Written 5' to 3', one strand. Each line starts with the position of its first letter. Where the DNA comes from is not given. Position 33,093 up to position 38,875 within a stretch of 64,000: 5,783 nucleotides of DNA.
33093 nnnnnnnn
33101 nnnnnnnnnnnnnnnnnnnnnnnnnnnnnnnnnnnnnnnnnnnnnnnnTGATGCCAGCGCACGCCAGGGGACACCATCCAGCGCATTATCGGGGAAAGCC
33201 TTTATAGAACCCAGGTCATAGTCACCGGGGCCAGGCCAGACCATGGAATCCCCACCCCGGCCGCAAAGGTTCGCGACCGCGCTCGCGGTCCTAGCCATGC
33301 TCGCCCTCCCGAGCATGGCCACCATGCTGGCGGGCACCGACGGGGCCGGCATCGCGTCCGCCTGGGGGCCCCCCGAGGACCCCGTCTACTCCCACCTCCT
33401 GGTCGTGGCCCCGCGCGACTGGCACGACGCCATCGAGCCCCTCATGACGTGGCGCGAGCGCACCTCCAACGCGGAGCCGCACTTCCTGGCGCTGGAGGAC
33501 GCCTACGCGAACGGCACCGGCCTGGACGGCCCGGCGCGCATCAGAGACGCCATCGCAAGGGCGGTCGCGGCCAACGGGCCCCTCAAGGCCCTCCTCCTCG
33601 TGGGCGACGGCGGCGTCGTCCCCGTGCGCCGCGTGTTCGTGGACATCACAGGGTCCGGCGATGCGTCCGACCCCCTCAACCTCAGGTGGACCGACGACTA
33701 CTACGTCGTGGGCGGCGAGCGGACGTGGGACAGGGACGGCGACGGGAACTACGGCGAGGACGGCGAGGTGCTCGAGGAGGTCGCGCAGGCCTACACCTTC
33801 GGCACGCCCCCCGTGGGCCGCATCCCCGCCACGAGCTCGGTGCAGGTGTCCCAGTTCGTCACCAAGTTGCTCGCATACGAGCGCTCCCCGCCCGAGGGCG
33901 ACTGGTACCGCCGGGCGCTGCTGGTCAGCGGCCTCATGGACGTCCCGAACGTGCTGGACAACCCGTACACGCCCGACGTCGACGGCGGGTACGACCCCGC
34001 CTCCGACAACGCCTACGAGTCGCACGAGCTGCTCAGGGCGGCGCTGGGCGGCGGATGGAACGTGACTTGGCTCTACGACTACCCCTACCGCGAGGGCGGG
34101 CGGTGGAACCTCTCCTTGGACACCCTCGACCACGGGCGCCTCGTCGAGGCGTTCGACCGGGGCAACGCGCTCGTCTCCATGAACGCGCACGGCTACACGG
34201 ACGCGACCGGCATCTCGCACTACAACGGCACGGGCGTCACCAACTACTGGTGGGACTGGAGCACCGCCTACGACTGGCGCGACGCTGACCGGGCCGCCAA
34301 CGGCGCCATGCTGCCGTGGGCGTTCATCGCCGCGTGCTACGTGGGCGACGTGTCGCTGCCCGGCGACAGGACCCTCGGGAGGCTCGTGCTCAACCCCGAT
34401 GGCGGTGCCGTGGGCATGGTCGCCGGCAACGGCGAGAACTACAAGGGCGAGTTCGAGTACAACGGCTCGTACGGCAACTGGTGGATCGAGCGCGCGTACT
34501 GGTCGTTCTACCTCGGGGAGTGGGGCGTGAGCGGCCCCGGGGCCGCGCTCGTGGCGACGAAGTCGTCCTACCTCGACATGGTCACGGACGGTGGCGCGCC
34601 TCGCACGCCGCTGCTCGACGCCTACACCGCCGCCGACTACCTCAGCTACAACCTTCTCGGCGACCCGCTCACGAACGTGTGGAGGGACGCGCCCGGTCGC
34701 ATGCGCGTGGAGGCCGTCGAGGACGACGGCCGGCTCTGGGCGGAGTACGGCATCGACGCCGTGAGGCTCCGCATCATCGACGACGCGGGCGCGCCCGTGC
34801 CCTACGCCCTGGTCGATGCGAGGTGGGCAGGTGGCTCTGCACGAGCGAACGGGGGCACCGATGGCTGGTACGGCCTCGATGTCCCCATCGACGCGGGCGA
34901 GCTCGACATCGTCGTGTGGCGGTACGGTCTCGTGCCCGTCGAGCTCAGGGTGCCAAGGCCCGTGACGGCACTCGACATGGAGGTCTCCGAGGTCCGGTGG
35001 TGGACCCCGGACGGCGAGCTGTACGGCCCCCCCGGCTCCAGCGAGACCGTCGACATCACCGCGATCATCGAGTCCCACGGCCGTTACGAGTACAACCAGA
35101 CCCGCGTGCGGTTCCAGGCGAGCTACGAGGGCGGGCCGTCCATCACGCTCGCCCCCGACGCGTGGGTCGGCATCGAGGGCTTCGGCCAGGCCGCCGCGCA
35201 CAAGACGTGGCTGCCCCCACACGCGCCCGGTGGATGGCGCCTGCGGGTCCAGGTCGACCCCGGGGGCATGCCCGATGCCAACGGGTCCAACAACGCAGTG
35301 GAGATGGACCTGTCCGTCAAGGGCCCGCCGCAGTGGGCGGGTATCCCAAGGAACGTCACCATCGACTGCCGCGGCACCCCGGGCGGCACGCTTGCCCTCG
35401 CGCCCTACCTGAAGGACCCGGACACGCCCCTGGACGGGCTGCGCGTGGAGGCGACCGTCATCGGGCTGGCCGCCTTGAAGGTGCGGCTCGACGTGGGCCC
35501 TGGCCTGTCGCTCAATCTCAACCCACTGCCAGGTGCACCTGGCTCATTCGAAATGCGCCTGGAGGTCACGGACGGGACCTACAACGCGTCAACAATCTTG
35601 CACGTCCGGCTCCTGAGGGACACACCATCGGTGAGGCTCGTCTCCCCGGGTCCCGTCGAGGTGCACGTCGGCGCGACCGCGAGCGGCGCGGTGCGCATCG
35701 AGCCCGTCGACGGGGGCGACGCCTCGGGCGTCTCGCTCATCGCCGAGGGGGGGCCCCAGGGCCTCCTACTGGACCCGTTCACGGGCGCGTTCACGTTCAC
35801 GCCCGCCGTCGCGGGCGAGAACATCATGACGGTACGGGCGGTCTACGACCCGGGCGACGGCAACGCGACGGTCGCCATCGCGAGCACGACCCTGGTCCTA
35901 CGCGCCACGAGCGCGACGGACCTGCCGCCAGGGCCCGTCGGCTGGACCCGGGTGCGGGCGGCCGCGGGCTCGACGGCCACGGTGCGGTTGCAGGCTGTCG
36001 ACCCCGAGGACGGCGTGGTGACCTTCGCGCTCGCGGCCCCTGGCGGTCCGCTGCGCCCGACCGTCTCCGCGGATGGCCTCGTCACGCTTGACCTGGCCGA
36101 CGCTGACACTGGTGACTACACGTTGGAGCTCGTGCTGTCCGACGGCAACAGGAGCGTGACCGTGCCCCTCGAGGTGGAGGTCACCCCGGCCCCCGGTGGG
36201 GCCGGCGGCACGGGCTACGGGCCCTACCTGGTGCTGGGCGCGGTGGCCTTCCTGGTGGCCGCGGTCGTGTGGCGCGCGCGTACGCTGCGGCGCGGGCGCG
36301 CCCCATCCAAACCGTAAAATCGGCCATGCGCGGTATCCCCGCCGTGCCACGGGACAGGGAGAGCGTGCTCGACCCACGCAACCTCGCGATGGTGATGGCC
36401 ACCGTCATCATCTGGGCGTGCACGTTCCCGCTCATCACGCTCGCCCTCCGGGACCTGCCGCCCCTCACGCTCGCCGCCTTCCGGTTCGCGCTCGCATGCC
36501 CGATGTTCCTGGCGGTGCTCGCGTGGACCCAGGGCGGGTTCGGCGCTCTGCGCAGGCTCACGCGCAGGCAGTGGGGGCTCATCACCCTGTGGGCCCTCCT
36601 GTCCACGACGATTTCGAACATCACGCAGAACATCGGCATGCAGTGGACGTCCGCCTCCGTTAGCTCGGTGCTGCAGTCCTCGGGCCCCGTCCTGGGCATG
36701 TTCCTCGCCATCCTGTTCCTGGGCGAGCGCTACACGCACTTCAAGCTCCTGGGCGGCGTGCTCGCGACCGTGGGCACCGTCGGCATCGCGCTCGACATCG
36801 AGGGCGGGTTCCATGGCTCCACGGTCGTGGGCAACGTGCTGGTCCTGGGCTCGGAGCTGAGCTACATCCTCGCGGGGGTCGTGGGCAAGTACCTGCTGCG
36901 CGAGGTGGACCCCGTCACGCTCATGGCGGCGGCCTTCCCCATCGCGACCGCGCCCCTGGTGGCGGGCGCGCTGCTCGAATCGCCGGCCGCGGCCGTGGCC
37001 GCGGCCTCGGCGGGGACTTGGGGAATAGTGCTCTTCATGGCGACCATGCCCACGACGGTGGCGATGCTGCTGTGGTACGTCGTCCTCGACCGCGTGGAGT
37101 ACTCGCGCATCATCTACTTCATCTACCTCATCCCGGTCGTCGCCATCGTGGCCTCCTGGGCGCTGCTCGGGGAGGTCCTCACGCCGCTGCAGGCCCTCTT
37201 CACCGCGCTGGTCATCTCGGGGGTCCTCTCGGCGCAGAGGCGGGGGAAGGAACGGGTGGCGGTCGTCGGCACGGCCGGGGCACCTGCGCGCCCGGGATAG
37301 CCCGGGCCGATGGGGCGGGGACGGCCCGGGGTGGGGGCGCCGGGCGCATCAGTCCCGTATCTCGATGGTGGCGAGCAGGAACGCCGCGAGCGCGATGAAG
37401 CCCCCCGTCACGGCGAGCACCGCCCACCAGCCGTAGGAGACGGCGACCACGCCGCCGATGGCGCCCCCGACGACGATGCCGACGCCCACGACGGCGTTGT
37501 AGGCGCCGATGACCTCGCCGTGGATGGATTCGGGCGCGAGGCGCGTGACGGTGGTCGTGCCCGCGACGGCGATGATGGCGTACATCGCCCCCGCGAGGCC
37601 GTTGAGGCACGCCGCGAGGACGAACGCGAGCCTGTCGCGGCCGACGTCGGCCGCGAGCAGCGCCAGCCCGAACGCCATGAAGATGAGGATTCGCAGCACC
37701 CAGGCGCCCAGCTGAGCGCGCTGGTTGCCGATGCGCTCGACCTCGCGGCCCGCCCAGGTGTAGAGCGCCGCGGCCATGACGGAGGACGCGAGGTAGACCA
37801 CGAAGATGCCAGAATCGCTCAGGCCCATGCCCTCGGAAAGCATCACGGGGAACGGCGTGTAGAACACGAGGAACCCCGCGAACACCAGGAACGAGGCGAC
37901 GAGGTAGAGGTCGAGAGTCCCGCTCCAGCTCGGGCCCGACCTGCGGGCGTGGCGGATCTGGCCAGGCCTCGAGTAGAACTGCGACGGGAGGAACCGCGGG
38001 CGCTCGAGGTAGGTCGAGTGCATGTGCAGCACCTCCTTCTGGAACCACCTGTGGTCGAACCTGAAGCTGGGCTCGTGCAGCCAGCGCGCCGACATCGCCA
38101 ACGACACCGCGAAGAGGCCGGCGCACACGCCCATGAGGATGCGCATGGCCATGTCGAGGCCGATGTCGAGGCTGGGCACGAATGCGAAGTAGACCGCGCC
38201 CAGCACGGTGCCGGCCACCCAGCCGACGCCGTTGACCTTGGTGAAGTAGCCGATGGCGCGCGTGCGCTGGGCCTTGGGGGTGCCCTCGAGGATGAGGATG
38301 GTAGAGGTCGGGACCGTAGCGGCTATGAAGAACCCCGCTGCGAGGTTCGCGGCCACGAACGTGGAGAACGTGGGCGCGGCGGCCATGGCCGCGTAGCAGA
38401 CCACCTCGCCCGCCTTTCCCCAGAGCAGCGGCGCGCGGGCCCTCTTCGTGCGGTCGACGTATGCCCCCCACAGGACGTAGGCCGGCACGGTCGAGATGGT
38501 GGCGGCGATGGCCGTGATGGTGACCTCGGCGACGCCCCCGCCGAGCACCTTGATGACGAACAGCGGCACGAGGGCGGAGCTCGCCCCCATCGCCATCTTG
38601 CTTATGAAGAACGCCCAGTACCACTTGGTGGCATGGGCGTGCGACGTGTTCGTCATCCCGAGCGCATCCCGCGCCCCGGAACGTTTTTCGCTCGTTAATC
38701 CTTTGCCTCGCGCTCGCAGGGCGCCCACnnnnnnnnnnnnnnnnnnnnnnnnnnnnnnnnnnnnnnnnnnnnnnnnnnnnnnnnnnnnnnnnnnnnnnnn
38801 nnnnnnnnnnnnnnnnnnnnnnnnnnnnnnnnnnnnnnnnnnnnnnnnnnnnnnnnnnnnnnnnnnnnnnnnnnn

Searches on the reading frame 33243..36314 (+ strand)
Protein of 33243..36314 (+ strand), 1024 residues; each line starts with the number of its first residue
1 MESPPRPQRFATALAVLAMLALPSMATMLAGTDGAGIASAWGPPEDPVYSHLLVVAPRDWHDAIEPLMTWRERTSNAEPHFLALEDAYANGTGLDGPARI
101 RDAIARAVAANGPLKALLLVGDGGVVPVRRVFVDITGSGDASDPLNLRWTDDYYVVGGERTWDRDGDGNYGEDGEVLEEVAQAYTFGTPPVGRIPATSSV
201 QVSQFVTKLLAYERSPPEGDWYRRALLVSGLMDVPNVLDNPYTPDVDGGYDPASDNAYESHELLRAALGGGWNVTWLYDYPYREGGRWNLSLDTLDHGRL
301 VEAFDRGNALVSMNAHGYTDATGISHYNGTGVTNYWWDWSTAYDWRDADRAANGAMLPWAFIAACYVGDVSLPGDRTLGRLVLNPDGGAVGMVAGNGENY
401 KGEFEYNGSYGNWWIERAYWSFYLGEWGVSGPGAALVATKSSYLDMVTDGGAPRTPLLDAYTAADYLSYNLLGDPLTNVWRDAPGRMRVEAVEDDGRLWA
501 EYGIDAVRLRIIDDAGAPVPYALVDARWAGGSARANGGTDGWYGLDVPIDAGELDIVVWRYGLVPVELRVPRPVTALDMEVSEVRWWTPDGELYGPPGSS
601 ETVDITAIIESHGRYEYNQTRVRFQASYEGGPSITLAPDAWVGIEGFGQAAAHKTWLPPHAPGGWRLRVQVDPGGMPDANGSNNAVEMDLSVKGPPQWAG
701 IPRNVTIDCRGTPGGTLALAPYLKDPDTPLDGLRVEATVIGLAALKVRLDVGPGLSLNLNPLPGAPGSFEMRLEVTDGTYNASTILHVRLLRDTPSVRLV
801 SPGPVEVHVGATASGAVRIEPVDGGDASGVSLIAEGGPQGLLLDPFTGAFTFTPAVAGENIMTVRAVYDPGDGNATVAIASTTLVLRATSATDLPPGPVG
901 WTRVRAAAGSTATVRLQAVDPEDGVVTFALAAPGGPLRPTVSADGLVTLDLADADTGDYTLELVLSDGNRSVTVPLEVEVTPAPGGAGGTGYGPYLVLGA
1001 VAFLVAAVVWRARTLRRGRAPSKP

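Call 12: search_protein_families(library=pfam, proteins=[window:33243-36314:+], max_evalue=0.01)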
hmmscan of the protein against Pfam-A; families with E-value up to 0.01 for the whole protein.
window:33243-36314:+ (1024 aa): 5 families
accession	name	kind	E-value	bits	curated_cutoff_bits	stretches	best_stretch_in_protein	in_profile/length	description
PF01364.23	Peptidase_C25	-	1.6e-38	133.4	23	1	53-478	2-373/374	Peptidase family C25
PF19410.4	DUF5980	-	0.00082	20.2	27.1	1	932-980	45-93/97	Family of unknown function (DUF5980)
PF17963.7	Big_9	-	0.0045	18.3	23.6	0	902-971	9-80/89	Bacterial Ig domain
PF13620.12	CarboxypepD_reg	-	0.0049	17.6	32.3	0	507-568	2-64/82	Carboxypeptidase regulatory-like domain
PF18614.7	RNase_II_C_S1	-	0.0078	16.5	26.6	1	905-931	33-59/59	RNase II-type exonuclease C-terminal S1 domain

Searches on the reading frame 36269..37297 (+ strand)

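Call 42: search_protein_families(library=pfam, proteins=[window:36269-37297:+], max_evalue=0.001)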
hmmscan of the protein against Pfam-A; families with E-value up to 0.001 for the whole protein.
window:36269-37297:+ (343 aa): 3 families
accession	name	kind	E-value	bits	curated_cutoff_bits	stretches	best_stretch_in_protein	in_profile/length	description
PF00892.27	EamA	-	1.7e-38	132.4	28.2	2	40-174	5-134/135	EamA-like transporter family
PF03151.22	TPT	-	5.2e-05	23.2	30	1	65-320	31-288/291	Triose-phosphate Transporter family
PF06027.18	SLC35F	-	0.00013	22.1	21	1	84-220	56-195/299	Solute carrier family 35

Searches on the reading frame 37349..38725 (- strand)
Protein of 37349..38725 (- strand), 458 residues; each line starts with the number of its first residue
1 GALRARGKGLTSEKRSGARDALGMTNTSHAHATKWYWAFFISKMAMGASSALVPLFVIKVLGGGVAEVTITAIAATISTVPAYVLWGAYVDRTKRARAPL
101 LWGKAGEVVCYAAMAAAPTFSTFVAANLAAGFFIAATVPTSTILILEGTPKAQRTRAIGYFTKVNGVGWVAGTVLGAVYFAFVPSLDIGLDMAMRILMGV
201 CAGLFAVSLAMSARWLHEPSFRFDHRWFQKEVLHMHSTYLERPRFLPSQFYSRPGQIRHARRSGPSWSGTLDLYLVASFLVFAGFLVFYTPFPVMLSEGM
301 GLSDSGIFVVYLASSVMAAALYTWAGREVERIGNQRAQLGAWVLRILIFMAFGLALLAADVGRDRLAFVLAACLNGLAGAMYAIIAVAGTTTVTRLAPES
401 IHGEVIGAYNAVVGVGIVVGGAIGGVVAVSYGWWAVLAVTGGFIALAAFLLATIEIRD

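Call 42: search_protein_families(library=pfam, proteins=[window:37349-38725:-], max_evalue=0.001)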
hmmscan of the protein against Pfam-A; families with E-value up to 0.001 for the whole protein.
window:37349-38725:- (458 aa): 1 family
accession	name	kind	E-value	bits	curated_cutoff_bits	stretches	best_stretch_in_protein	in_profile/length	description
PF07690.21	MFS_1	-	2.7e-28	99.4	33.4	2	38-377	4-306/347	Major Facilitator Superfamily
